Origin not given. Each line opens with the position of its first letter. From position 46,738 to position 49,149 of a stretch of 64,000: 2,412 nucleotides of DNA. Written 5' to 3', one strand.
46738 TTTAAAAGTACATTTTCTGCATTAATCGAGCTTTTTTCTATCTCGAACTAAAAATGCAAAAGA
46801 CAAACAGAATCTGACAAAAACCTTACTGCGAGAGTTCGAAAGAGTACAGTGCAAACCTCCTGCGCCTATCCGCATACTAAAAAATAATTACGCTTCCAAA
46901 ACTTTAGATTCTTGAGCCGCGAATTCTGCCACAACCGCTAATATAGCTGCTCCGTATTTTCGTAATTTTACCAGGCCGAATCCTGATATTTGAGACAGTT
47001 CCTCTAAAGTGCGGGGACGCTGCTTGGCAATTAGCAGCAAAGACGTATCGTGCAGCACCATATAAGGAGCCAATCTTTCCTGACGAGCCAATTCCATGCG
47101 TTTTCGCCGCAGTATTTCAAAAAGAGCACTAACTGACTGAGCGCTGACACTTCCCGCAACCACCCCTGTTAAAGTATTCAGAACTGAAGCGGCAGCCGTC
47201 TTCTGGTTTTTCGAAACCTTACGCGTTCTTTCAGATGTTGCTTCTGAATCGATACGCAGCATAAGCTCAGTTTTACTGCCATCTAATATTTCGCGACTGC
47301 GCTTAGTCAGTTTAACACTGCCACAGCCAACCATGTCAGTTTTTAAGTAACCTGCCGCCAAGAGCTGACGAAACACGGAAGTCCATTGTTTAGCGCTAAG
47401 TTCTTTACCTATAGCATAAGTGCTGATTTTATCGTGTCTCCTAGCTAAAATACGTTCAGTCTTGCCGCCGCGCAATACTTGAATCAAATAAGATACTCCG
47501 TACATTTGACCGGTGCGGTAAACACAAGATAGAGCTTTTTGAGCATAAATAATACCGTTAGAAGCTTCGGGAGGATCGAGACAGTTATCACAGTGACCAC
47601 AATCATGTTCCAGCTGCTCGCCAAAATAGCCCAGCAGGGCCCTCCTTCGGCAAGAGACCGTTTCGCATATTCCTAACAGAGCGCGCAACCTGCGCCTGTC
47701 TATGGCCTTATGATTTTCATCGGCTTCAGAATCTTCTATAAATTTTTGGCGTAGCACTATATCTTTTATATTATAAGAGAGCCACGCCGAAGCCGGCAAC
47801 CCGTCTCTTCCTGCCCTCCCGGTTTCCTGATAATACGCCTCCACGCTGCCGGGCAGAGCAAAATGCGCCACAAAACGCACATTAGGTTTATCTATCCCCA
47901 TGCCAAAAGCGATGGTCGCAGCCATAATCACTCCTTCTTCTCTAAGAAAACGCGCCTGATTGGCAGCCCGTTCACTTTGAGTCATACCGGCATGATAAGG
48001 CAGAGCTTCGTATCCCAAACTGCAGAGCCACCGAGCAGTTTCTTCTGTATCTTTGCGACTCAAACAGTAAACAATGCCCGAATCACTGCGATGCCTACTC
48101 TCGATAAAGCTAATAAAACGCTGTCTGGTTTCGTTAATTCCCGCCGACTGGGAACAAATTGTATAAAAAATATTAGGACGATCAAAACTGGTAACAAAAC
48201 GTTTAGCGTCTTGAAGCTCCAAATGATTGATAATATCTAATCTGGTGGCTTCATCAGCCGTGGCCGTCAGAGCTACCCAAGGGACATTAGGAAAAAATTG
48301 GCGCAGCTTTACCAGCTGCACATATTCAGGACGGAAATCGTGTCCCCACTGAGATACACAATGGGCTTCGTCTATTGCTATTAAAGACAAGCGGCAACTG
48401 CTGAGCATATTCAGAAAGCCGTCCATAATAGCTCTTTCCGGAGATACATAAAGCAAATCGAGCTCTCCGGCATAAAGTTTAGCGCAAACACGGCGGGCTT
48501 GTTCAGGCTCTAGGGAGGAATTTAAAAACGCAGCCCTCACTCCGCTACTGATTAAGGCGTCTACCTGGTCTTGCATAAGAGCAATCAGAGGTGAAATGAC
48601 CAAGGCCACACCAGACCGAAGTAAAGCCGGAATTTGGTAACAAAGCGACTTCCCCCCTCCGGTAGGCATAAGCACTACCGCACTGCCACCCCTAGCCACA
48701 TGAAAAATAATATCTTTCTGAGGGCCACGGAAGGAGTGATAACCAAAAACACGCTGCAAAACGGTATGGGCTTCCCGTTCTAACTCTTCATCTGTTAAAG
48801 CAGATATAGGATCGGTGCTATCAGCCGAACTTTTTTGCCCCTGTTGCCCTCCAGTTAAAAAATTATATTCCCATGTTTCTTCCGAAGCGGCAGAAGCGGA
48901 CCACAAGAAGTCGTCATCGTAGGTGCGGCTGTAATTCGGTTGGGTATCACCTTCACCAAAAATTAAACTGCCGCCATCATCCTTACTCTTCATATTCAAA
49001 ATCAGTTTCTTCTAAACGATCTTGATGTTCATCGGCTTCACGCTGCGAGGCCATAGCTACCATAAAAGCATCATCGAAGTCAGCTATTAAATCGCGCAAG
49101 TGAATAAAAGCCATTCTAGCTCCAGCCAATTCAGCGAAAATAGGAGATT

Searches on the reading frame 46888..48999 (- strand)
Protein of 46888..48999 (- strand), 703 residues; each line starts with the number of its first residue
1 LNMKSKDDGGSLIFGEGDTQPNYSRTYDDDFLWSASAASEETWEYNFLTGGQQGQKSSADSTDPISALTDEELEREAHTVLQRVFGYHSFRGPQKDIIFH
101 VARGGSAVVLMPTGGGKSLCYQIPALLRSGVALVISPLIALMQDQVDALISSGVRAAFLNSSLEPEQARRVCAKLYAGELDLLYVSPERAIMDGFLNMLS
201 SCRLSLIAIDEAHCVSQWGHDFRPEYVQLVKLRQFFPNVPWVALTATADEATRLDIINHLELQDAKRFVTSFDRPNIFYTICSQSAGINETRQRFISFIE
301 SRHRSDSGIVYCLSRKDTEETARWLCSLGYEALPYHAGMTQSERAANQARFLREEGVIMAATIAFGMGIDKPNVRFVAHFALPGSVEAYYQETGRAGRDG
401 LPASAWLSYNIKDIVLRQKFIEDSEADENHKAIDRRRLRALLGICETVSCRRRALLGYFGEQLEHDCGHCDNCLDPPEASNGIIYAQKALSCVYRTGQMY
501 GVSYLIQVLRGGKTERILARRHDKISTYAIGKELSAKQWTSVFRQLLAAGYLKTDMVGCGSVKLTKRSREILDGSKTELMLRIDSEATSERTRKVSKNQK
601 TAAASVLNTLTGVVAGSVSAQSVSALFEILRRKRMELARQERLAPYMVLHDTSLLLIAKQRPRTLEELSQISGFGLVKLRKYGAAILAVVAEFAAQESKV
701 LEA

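Call 68: search_protein_families(library=pfam, proteins=[window:46888-48999:-], max_evalue=0.0001)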
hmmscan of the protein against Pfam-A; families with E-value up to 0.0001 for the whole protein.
window:46888-48999:- (703 aa): 5 families
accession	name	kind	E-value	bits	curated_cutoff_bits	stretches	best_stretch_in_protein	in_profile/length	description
PF09382.16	RQC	-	2.3e-34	118.1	23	1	477-587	2-111/114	RQC domain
PF00270.35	DEAD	-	1.4e-21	77.4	26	1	94-250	4-162/167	DEAD/DEAH box helicase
PF00570.28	HRDC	-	9.6e-20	70.8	23.8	1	625-690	3-68/68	HRDC domain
PF00271.37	Helicase_C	-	2.1e-19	70.2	23.5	1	295-400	6-110/110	Helicase conserved C-terminal domain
PF16124.10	RecQ_Zn_bind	-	4.8e-19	69.3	25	1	412-474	2-66/66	RecQ zinc-binding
